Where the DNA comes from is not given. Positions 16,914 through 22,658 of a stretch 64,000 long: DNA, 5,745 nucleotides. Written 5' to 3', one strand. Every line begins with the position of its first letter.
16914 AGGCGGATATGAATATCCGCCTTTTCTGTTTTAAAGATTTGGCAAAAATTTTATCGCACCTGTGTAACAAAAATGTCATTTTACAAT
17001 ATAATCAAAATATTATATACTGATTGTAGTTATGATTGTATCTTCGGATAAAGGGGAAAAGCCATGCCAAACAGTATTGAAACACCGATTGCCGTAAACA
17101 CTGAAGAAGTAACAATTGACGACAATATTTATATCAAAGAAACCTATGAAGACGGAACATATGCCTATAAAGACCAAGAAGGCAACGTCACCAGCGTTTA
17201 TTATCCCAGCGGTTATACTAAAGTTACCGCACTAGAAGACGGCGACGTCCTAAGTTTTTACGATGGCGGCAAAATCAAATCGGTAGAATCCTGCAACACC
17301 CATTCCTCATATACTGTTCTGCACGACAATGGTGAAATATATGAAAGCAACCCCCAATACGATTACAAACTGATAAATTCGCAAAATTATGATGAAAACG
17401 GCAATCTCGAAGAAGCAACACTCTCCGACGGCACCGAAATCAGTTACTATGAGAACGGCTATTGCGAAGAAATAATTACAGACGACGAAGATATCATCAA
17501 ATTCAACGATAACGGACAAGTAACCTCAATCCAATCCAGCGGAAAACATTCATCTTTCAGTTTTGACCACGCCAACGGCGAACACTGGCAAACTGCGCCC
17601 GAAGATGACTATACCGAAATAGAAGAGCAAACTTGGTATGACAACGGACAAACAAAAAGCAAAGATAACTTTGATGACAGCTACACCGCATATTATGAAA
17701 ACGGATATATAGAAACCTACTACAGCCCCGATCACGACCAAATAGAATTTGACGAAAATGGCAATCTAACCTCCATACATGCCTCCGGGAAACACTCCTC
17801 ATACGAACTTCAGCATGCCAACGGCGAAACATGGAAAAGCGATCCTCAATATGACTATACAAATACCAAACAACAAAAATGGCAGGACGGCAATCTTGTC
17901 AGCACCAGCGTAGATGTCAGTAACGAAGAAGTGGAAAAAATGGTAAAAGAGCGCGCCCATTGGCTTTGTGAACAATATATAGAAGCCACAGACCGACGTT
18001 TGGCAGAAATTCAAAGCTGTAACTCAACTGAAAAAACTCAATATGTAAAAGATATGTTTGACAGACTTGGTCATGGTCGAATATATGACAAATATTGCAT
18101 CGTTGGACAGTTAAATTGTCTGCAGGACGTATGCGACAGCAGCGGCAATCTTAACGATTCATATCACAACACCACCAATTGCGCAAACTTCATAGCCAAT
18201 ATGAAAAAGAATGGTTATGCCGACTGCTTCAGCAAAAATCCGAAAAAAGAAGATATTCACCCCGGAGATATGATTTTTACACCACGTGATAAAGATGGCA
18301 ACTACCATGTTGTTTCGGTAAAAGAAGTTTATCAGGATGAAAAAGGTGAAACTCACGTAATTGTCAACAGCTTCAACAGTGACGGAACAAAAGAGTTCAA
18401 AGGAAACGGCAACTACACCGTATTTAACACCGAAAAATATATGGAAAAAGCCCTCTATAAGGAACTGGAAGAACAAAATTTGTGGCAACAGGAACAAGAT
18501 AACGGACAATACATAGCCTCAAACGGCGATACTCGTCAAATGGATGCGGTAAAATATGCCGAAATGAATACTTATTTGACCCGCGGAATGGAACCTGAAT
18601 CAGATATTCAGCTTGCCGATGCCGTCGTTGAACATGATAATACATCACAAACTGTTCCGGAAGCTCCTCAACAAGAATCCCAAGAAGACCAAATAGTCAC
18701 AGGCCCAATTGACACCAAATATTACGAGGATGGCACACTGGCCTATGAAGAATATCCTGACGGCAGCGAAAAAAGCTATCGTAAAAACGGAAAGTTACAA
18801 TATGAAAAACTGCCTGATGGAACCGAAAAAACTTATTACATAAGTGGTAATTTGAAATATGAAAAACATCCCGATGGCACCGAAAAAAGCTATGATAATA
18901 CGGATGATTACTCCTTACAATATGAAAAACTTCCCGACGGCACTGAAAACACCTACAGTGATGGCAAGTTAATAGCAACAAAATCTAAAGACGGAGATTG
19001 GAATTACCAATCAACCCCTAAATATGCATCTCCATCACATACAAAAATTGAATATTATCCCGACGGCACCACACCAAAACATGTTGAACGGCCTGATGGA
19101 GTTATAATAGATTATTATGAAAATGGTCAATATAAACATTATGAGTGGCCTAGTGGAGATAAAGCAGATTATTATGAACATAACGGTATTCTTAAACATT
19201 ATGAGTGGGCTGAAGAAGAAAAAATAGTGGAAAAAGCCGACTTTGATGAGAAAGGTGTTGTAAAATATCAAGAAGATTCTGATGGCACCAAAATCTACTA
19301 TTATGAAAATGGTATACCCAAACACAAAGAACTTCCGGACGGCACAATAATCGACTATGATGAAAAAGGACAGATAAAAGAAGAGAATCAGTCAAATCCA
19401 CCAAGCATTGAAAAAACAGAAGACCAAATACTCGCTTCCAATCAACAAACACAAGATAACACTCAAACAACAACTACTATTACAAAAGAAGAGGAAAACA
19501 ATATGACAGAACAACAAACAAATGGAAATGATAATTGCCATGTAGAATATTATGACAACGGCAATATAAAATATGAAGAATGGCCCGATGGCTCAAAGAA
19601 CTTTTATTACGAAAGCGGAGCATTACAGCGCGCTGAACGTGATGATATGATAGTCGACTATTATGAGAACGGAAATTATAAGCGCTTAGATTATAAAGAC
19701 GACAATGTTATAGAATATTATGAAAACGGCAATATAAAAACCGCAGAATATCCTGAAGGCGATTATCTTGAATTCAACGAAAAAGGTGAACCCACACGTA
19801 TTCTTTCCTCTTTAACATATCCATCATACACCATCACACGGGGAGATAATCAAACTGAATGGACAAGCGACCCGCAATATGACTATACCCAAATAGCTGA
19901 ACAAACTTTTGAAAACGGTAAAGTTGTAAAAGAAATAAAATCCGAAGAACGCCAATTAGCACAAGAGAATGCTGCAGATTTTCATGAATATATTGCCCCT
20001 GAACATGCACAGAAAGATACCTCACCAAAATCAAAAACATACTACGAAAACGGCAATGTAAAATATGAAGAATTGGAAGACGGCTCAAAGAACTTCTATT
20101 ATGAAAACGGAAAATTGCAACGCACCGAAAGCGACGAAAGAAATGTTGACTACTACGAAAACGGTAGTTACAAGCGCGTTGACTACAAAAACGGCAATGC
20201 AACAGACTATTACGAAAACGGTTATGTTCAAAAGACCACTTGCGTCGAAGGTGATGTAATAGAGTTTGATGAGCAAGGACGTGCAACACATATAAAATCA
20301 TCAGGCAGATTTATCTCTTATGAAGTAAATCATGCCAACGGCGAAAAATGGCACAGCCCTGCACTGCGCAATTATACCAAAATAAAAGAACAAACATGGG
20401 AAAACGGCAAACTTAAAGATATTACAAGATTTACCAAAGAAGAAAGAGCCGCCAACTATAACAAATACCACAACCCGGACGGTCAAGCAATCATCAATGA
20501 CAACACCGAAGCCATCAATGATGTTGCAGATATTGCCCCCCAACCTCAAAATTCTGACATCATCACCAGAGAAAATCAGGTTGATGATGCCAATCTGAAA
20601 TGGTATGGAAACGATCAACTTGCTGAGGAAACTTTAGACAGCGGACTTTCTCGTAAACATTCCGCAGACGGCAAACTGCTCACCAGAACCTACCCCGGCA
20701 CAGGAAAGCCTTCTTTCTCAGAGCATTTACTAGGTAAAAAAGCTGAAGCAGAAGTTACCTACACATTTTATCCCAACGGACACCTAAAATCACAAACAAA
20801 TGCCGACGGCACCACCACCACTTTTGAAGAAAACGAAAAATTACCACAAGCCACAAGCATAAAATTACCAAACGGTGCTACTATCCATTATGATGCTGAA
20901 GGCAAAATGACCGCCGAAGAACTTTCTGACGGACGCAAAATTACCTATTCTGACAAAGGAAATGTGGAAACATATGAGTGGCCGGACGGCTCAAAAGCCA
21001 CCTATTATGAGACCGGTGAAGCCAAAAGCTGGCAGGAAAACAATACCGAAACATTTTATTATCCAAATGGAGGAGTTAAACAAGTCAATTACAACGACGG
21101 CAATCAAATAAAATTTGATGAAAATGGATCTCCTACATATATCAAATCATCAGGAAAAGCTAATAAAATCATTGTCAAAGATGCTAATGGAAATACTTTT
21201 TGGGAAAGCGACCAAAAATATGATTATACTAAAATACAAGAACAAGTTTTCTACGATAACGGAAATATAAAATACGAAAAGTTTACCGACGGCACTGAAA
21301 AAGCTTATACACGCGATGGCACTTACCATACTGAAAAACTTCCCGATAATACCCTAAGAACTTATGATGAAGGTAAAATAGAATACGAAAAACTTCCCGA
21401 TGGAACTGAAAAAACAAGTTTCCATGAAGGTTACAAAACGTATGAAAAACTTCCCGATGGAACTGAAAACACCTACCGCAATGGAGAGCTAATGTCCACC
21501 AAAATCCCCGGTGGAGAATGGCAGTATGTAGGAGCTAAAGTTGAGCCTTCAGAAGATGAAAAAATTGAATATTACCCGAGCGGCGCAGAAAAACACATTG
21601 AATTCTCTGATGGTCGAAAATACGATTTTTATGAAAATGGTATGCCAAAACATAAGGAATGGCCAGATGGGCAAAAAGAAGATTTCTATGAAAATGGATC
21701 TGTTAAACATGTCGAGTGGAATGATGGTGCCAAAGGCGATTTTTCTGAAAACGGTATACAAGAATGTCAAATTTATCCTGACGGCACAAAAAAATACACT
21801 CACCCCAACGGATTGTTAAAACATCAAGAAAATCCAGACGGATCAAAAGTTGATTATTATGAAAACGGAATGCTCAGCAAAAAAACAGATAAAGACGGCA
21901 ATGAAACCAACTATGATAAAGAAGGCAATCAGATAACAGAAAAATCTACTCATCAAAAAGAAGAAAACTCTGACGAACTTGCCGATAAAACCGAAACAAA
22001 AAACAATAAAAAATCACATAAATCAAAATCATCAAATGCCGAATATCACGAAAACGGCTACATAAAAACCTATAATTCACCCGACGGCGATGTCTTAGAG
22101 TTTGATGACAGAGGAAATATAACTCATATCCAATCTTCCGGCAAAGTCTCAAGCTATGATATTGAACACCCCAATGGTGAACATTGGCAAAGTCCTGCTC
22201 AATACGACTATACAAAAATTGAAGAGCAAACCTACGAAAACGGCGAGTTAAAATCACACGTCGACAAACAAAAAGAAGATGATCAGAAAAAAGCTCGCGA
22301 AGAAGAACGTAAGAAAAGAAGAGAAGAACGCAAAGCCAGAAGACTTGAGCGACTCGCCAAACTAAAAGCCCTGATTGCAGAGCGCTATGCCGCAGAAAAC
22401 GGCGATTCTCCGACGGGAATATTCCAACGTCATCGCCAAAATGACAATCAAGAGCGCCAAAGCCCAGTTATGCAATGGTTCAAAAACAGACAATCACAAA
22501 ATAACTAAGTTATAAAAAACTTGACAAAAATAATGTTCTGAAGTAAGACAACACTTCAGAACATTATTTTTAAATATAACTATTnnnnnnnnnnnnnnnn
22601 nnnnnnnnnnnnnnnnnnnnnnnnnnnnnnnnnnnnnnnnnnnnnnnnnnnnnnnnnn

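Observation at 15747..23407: Giant repeat protein bracketed by three copies of an unrecognised ~190-aa domain, with a coupled carrier-protein gene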

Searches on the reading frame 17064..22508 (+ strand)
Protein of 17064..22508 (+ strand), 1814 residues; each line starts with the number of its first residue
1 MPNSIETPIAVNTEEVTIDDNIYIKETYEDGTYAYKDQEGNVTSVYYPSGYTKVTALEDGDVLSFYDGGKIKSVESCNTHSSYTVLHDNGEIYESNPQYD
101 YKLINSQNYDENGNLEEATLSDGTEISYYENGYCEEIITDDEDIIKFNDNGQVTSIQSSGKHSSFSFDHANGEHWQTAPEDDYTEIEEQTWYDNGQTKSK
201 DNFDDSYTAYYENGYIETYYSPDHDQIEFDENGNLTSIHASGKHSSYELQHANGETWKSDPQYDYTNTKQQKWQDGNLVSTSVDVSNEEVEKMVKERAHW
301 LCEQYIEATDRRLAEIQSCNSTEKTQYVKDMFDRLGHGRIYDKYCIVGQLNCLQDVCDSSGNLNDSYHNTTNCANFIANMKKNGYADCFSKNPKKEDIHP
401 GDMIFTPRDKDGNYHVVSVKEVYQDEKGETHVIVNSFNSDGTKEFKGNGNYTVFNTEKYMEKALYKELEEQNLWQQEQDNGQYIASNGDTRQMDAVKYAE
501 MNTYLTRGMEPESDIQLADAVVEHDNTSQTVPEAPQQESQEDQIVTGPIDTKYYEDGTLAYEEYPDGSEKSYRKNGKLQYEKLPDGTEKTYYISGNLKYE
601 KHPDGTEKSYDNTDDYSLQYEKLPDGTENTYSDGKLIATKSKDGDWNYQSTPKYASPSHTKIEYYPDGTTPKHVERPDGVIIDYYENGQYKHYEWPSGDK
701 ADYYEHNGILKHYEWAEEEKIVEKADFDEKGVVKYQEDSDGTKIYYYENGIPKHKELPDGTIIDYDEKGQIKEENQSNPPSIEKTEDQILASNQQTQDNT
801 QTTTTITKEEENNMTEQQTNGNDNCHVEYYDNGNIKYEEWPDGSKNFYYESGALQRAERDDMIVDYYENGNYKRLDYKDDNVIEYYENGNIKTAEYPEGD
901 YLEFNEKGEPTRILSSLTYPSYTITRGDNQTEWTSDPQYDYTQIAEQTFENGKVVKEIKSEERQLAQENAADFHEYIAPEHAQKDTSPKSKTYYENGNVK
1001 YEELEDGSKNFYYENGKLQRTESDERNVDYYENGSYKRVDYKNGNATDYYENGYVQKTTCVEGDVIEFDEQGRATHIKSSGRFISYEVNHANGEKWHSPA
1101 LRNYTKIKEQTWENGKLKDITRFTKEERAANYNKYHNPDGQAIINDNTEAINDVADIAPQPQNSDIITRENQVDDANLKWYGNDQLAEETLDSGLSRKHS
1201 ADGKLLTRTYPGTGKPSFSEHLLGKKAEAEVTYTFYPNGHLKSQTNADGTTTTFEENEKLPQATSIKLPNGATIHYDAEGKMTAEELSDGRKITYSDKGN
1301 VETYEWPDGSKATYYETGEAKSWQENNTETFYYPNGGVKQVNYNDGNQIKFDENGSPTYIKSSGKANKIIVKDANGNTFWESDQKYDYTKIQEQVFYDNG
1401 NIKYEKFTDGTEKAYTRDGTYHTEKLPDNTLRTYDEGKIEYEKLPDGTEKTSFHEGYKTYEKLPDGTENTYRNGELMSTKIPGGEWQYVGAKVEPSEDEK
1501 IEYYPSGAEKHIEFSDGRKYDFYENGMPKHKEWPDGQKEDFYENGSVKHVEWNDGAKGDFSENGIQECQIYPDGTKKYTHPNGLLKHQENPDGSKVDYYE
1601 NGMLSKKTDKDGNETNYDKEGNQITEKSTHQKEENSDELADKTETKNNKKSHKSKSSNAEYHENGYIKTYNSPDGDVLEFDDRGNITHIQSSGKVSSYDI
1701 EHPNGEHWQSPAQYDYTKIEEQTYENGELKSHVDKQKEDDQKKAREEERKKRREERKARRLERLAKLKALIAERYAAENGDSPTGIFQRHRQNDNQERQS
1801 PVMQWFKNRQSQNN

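Call 4: search_protein_families(library=pfam, proteins=[window:17064-22508:+], max_evalue=1)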
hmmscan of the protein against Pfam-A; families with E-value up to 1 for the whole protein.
window:17064-22508:+ (1814 aa): 4 families
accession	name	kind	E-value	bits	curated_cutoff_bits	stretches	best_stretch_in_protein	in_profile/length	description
PF05593.20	RHS_repeat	-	1.7e-16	60.5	22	1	1237-1255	3-21/38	RHS Repeat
PF07661.19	MORN_2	-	1.1e-09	37.9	29.6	1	990-1003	5-18/22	MORN repeat variant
PF07202.18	Tcp10_C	-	0.21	11.7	36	0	1570-1583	8-21/35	T-complex protein 10 C-terminus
PF11525.13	CopK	-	0.31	11.2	23.8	0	1265-1294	8-36/70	Copper resistance protein K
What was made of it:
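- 17064..22508 (+): Giant 1814-aa protein with 19-aa MORN_2/YD-like repeats, a recurring larger module, a central Cys/His domain and a charged coiled-coil C-terminus with a conserved tail. It is an accessory cassette of the island. Pfam RHS_repeat 60.5 bits and MORN_2 37.9 bits (call 4).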

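Call 5: search_protein_families(library=ncbifam, proteins=[window:17064-22508:+], max_evalue=1)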
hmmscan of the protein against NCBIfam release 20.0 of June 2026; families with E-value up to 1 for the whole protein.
window:17064-22508:+ (1814 aa): 1 family
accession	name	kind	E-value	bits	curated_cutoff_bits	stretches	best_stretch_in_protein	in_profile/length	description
TIGR01643.1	YD_repeat_2x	repeat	0.00068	20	15.8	0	1276-1292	22-38/42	YD repeat-containing protein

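Call 6: search_protein_families(library=padloc, proteins=[window:17064-22508:+], max_evalue=1)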
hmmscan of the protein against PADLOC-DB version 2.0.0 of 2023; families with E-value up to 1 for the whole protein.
window:17064-22508:+ (1814 aa): 0 families

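Call 55: search_protein_families(library=phrogs, proteins=[window:17064-22508:+], max_evalue=0.1)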
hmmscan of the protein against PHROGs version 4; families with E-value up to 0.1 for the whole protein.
window:17064-22508:+ (1814 aa): 2 families
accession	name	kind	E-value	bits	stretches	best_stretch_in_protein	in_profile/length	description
phrog_37768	-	unknown function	0.0082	17.4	0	576-602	10-35/106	-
phrog_17054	-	unknown function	0.018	15.3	0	1260-1320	87-149/243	-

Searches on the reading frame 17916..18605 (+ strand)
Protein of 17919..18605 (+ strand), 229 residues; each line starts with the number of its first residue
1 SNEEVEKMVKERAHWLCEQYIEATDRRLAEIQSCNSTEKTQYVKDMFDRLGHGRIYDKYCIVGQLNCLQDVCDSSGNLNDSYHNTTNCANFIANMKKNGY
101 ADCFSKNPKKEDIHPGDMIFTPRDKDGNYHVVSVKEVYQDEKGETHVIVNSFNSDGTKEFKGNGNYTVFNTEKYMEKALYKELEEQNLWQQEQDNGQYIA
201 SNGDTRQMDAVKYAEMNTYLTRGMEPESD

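Call 23: search_protein_families(library=pfam, proteins=[window:17925-18596:+], max_evalue=10)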
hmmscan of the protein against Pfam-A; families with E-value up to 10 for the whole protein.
seq(224 aa): 2 families
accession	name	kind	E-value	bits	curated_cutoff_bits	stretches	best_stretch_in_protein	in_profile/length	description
PF01426.24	BAH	-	0.0056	17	30.8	1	110-179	2-60/121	BAH domain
PF00877.26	NLPC_P60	-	0.048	14.1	23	1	70-130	14-69/105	NlpC/P60 family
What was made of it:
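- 17916..18602 (+): Central Cys/His domain of the giant (aa 285-513). Its motif order resembles NlpC/P60. It is the most constrained part of the protein. Pfam NLPC_P60 reaches only E=0.048, 14.1 bits against a cutoff of 23 (call 23).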

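Call 24: search_solved_structures(query=window:17925-18596:+, max_evalue=10)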
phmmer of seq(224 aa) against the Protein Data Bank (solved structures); distinct sequences matched with E-value up to 10: 1.
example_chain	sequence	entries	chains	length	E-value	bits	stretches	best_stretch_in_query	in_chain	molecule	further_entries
6hq9_A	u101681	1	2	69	1.6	12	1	108-147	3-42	DNA excision repair protein ERCC-6-like 2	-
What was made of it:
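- Closest known: NlpC/P60 papain-like amidases and peptidases. Different: No PDB sequence hit (call 24).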

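Call 49: find_homologous_proteins(query=window:17919-18605:+, max_evalue=0.01)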
Query seq(229 aa): 138 candidates shared short words with the query, none scored E <= 0.01.
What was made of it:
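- Tried and rejected: The same search with the giant's central domain returned nothing (call 49).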

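Call 61: find_related_loci(query=window:17919-18605:+, collection=metagenome_contigs, flank=10000)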
Query seq(229 aa) (229 aa) in metagenome_contigs; peptide patterns used: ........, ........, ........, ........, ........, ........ (x = any residue, [..] = any of these).
237 stretches matched a pattern, but none encodes a relative of the query by tblastn (E <= 1e-3).

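Call 63: find_related_loci(query=A3, collection=metagenome_contigs, flank=10000)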
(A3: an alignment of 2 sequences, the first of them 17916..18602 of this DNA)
Query A3 (229 aa) in metagenome_contigs; peptide patterns used: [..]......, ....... (x = any residue, [..] = any of these).
600 stretches matched a pattern, but none encodes a relative of the query by tblastn (E <= 1e-3).

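Call 74: find_related_loci(query=A3, collection=viral_contigs, flank=8000)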
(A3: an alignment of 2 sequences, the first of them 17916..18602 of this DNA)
Query A3 (229 aa) in viral_contigs; peptide patterns used: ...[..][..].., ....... (x = any residue, [..] = any of these).
200 stretches matched a pattern, but none encodes a relative of the query by tblastn (E <= 1e-3).
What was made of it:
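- I could not find giants elsewhere to test independence (calls 49, 61, 63, 74).
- Tried and rejected: Two metagenome scans and one viral scan for the giant's central domain found nothing (calls 61, 63, 74).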
